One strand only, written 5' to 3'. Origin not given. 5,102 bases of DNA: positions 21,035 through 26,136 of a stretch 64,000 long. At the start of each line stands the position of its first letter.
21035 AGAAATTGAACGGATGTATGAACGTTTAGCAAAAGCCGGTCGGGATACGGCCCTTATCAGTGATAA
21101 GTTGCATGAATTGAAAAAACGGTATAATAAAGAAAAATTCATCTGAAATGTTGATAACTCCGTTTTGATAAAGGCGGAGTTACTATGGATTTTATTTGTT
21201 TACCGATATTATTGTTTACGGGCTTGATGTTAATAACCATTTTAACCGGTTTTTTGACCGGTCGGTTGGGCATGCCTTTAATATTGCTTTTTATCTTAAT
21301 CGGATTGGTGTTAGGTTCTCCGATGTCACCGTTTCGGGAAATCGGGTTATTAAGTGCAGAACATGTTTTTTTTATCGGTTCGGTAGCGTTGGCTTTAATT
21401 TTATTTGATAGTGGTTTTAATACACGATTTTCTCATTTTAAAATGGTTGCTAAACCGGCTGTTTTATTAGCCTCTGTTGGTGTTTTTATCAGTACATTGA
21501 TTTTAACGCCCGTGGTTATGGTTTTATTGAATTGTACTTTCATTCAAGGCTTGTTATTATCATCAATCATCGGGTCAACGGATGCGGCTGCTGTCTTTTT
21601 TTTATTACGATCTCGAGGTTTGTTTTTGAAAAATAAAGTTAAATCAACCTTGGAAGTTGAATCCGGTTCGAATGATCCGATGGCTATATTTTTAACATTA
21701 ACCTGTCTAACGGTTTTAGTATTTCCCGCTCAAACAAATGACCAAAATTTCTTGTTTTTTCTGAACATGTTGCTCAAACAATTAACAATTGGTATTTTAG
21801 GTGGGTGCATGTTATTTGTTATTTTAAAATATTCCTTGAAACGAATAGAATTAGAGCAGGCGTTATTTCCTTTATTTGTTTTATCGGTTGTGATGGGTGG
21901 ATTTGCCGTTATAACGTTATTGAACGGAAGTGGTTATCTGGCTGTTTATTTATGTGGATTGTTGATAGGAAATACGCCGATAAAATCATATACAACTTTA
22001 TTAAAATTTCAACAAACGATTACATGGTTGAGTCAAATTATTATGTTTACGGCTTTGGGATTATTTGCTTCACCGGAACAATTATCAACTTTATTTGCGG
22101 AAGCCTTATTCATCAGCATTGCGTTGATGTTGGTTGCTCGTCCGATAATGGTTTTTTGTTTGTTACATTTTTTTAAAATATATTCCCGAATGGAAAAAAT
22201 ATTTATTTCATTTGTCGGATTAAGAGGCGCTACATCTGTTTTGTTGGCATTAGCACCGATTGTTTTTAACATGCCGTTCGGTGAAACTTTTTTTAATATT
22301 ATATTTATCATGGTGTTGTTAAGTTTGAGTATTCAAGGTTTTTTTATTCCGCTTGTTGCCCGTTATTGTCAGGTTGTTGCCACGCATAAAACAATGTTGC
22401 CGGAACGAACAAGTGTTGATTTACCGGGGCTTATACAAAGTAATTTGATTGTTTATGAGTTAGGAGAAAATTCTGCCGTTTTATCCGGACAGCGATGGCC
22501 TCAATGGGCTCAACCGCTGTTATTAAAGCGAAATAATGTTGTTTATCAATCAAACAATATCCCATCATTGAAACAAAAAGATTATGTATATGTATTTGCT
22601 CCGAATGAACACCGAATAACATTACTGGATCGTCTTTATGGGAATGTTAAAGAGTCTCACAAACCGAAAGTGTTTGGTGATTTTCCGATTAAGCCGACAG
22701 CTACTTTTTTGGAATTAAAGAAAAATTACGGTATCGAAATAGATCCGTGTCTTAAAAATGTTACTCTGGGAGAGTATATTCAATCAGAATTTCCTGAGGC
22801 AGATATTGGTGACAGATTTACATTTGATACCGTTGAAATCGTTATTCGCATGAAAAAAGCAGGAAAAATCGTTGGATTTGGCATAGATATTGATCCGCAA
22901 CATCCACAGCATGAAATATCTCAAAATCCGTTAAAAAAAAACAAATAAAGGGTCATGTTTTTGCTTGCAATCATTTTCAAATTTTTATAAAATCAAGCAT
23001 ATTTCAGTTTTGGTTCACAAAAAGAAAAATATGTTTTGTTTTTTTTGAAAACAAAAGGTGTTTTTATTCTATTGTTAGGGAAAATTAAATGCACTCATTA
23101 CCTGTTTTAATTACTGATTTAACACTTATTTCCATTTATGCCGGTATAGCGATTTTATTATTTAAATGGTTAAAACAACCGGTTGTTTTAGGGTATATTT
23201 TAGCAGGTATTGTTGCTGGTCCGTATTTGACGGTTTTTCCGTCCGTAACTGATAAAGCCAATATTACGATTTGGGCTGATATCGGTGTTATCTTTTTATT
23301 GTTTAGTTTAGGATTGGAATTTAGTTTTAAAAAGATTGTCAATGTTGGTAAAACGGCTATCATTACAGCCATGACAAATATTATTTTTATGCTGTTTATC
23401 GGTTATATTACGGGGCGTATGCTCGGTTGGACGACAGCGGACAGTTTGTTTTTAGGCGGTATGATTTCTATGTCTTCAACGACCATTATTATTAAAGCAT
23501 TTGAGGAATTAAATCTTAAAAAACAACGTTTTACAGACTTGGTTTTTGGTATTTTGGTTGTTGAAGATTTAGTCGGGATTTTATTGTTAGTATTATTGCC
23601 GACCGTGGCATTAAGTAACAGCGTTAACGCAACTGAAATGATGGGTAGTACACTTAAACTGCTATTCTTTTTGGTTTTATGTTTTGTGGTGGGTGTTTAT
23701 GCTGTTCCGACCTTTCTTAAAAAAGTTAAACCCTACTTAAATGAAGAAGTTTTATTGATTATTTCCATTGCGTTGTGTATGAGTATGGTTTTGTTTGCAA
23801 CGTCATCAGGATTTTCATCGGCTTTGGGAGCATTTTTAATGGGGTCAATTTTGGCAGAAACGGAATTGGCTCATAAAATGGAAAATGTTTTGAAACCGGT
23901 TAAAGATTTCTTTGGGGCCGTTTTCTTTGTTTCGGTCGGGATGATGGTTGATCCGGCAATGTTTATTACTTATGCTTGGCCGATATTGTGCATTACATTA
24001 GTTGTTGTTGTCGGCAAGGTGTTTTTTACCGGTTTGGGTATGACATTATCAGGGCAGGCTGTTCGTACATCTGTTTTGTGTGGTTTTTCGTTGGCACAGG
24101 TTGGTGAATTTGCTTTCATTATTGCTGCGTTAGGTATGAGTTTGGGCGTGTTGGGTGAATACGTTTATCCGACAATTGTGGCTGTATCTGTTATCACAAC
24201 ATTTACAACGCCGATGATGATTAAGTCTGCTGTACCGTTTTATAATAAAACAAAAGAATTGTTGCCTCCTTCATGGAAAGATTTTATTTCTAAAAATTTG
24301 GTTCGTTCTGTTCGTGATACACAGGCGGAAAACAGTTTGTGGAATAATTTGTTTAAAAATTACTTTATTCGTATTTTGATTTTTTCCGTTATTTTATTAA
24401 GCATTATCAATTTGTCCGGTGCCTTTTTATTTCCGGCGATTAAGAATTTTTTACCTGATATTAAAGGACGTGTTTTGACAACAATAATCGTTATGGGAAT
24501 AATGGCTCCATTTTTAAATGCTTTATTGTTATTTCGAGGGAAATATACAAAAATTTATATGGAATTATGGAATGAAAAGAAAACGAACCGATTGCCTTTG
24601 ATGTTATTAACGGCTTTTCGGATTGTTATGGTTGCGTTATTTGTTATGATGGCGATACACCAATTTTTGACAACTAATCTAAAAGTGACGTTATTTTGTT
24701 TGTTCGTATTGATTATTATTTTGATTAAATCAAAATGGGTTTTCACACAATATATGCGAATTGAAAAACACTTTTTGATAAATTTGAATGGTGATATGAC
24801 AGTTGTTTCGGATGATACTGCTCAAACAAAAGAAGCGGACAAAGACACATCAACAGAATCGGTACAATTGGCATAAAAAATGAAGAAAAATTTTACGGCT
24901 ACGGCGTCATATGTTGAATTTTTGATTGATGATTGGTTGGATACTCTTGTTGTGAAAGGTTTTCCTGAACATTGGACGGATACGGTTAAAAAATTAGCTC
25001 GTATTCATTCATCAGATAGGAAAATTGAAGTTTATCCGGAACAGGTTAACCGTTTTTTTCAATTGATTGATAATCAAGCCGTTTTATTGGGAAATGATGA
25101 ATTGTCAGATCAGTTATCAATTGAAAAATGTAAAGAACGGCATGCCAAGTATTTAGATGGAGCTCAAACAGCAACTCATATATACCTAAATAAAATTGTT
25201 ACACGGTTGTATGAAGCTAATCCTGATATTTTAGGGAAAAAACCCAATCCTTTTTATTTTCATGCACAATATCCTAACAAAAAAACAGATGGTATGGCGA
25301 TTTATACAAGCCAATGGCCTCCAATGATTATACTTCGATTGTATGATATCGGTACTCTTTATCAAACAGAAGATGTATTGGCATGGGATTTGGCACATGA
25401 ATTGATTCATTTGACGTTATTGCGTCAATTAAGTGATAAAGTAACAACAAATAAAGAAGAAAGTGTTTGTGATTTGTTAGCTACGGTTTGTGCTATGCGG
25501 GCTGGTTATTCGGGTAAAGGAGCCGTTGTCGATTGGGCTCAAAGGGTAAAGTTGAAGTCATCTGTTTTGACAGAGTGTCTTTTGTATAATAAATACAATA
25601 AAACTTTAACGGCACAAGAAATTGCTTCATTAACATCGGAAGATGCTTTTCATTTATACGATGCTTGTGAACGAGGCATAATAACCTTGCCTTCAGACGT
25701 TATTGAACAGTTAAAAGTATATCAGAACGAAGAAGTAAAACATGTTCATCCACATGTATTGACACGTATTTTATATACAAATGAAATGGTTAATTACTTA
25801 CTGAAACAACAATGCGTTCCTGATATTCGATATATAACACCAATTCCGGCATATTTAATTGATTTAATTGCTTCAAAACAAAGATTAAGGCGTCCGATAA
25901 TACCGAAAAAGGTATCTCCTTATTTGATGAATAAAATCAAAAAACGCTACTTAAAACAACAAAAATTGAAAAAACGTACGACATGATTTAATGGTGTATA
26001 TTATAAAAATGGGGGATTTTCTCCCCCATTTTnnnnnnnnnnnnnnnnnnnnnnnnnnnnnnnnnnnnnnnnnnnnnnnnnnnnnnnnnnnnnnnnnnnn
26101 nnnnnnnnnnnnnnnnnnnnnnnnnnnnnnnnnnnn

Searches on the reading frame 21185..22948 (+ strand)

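Call 37: search_protein_families(library=pfam, max_evalue=0.00001, proteins=[window:21185-22948:+])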
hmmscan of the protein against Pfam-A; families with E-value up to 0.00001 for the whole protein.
window:21185-22948:+ (587 aa): 1 family
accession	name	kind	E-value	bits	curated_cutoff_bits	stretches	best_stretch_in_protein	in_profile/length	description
PF00999.27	Na_H_Exchanger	-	3.2e-40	138.6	26.2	1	16-392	2-373/375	Sodium/hydrogen exchanger, transmembrane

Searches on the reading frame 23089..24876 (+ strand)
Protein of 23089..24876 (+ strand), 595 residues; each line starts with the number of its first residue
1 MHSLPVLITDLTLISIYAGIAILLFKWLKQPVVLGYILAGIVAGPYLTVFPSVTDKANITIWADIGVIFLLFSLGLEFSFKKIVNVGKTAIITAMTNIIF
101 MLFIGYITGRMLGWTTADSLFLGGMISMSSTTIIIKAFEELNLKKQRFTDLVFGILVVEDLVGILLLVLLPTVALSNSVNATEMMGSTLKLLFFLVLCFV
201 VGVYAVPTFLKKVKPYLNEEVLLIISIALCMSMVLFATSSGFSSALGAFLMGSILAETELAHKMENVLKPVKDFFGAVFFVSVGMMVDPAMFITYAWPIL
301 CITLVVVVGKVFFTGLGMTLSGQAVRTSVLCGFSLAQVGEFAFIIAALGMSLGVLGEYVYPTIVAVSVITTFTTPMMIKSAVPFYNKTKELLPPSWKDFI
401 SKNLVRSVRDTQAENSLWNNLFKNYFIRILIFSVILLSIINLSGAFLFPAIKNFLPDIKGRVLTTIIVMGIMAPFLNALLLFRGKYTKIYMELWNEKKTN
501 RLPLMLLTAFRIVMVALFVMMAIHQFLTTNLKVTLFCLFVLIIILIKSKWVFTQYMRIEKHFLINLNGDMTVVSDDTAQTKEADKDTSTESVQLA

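Call 9: search_protein_families(library=pfam, proteins=[window:23089-24876:+])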
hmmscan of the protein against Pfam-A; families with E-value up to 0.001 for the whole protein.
window:23089-24876:+ (595 aa): 1 family
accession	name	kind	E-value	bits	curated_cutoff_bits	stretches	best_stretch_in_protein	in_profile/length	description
PF00999.27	Na_H_Exchanger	-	9.2e-60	202.9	26.2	1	20-378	6-374/375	Sodium/hydrogen exchanger, transmembrane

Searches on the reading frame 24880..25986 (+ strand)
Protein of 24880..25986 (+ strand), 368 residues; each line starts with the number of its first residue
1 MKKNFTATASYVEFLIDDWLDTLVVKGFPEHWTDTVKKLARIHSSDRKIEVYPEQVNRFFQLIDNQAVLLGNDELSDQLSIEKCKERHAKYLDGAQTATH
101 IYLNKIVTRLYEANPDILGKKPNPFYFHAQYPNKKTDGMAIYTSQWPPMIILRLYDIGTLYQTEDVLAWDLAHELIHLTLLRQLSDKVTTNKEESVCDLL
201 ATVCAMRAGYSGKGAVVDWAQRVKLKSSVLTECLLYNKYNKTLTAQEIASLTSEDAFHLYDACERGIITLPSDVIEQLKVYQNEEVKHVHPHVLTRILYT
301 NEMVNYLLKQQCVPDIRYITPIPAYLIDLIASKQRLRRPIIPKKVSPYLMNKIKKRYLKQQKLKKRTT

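Call 9: search_protein_families(library=pfam, proteins=[window:24880-25986:+])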
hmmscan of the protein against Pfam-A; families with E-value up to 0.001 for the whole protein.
window:24880-25986:+ (368 aa): 0 families

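Call 36: search_protein_families(library=ncbifam, max_evalue=0.1, proteins=[window:24880-25986:+])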
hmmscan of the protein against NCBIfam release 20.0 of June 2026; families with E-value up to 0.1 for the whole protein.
window:24880-25986:+ (368 aa): 1 family
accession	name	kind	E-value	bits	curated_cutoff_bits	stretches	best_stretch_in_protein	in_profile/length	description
NF007238.0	PRK09672.1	equivalog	0.051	12.8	274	0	166-202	164-201/309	phage exclusion protein Lit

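Call 45: find_encoding_contigs(protein=window:24880-25986:+, flank=5000, max_places=10)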
Protein window:24880-25986:+ (368 aa): 10 contigs read that carry it; 5 places shown.
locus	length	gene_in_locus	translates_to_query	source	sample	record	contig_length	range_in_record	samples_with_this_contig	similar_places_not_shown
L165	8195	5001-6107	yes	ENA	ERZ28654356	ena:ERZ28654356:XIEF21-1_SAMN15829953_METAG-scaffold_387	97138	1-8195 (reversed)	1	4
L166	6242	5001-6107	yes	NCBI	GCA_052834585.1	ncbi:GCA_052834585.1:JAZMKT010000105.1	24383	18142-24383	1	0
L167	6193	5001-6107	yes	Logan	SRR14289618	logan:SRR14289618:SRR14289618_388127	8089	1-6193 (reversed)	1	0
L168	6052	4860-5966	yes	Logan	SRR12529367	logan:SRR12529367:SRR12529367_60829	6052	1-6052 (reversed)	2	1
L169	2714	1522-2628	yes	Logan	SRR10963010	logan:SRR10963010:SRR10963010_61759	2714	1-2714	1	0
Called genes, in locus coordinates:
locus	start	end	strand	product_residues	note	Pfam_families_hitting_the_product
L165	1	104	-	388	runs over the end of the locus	PF25917:BSH_RND, PF25881:HH_YBHG (faint), PF25885:HH_EMRA (weak), PF25876:HH_MFP_RND, PF25944:Beta-barrel_RND, PF25967:RND-MFP_C, PF25989:YknX_C (weak)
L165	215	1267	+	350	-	PF18306:LDcluster4 (faint), PF03641:Lysine_decarbox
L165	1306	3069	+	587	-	PF00999:Na_H_Exchanger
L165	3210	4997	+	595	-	PF00999:Na_H_Exchanger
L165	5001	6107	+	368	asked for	-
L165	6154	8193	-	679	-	?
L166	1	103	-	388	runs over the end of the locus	PF25917:BSH_RND, PF25881:HH_YBHG (faint), PF25885:HH_EMRA (weak), PF25876:HH_MFP_RND, PF25944:Beta-barrel_RND, PF25967:RND-MFP_C, PF25989:YknX_C (weak)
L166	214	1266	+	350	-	PF18306:LDcluster4 (faint), PF03641:Lysine_decarbox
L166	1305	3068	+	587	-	PF00999:Na_H_Exchanger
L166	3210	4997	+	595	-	PF00999:Na_H_Exchanger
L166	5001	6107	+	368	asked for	-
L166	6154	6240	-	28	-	?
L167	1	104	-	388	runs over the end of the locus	PF25917:BSH_RND, PF25881:HH_YBHG (faint), PF25885:HH_EMRA (weak), PF25876:HH_MFP_RND, PF25944:Beta-barrel_RND, PF25967:RND-MFP_C, PF25989:YknX_C (weak)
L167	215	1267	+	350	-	PF18306:LDcluster4 (faint), PF03641:Lysine_decarbox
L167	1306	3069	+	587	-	PF00999:Na_H_Exchanger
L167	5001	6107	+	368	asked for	-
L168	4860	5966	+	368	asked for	-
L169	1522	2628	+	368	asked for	-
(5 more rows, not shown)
